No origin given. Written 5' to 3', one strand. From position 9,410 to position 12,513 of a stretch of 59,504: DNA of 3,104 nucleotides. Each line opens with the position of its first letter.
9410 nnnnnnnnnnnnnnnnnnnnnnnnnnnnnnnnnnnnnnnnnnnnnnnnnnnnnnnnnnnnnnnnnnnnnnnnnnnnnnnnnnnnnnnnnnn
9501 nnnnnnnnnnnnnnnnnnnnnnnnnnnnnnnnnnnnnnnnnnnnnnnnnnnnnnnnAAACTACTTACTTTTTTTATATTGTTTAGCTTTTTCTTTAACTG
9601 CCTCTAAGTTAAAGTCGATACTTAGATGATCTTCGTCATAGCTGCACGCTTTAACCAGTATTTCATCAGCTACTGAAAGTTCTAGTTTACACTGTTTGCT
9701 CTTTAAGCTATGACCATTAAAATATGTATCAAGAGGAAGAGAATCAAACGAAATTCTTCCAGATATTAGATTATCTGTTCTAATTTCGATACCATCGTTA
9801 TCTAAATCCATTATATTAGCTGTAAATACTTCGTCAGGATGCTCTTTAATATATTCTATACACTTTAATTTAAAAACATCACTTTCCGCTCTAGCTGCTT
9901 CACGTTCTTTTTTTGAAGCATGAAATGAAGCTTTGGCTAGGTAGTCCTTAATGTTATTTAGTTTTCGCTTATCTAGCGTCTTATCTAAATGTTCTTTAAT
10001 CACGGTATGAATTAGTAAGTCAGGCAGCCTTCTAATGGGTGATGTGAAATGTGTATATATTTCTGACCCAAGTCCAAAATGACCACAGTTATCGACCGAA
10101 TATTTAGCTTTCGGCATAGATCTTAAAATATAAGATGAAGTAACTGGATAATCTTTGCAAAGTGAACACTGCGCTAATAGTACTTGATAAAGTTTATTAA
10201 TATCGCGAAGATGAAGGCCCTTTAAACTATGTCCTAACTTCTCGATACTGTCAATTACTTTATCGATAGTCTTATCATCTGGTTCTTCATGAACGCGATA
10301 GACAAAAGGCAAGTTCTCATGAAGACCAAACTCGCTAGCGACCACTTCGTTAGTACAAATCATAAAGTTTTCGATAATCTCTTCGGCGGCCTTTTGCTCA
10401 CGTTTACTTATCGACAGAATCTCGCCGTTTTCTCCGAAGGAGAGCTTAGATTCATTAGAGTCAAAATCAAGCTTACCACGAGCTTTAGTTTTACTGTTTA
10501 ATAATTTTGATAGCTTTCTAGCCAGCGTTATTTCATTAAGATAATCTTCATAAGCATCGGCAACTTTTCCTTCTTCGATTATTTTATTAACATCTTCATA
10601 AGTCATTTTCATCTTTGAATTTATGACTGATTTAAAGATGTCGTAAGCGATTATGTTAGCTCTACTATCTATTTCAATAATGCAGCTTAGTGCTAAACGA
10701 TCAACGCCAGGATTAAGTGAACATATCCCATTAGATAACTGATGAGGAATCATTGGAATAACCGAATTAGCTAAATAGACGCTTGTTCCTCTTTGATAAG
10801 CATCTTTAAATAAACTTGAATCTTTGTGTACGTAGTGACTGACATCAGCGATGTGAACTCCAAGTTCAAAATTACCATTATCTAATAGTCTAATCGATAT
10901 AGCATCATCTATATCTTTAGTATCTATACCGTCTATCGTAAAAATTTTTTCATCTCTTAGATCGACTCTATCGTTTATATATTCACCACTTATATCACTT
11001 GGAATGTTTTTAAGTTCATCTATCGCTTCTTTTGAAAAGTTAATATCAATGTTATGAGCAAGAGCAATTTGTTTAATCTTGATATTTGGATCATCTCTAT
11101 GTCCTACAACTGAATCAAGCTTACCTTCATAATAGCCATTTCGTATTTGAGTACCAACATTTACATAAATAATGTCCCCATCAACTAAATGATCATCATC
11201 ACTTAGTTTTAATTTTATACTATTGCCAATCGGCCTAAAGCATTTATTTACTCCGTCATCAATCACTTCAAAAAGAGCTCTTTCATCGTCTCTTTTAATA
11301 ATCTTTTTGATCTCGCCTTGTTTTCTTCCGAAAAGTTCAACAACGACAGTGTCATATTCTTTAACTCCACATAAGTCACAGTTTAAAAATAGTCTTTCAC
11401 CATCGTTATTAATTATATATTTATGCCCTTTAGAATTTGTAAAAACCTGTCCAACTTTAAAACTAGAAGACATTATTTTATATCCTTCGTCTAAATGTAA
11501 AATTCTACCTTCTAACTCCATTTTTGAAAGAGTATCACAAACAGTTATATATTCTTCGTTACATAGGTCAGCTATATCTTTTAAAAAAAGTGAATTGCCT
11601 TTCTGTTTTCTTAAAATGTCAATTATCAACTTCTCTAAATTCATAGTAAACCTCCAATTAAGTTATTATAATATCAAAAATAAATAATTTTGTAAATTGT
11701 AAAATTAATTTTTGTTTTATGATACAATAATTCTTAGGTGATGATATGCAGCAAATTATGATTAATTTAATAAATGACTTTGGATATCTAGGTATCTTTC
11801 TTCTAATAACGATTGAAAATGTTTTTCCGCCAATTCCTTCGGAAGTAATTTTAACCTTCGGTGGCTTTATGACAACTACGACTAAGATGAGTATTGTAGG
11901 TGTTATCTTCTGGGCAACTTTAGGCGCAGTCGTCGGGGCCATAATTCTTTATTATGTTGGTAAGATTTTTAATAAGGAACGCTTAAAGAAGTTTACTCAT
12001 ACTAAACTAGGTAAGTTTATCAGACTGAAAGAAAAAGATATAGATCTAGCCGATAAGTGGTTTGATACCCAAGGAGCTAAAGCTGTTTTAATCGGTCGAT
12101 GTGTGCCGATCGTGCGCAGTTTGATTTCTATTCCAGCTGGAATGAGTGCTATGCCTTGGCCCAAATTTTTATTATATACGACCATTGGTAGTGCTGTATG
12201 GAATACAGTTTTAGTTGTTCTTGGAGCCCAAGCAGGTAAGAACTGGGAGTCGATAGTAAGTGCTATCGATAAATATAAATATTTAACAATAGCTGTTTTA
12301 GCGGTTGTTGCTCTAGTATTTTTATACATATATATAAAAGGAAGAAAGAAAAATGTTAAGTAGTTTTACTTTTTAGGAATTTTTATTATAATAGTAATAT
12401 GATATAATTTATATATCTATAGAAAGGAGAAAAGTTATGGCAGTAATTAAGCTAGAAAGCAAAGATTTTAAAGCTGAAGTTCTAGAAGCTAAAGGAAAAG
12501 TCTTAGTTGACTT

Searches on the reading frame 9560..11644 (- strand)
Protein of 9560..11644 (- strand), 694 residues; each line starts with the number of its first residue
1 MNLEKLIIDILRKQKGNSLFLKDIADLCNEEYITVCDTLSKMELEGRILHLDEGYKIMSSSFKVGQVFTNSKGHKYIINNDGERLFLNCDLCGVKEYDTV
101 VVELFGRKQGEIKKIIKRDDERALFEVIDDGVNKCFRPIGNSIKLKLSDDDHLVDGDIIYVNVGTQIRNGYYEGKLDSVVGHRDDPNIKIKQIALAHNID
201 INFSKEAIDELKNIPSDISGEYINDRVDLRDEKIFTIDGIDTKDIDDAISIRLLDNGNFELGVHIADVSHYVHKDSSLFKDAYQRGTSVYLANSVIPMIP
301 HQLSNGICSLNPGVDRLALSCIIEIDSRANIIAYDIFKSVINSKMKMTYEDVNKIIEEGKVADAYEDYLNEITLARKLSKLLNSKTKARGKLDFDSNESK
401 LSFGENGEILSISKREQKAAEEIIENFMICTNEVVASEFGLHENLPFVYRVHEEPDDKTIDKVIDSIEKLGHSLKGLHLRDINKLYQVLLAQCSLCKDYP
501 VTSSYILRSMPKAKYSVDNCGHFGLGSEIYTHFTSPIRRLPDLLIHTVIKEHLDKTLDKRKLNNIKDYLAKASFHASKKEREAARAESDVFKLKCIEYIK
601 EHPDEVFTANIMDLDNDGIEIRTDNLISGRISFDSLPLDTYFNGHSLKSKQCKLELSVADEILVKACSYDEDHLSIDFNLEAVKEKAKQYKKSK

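Call 45: search_protein_families(library=pfam, proteins=[window:9560-11644:-], max_evalue=0.001)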
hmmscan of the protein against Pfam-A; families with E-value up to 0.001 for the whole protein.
window:9560-11644:- (694 aa): 2 families
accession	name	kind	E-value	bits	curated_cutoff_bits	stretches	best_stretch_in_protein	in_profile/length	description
PF00773.25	RNB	-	1.6e-104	350.2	29.3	1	226-554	1-325/326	RNB domain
PF17876.7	CSD2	-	1.5e-05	25.4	26.2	1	141-204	11-74/74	Cold shock domain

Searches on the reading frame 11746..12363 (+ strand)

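Call 45: search_protein_families(library=pfam, proteins=[window:11746-12363:+], max_evalue=0.001)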
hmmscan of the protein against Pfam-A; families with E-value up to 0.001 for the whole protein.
window:11746-12363:+ (205 aa): 1 family
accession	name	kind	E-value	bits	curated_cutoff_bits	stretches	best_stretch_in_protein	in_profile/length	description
PF09335.16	VTT_dom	-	5.9e-24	85.3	33.9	1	30-162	1-123/123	VTT domain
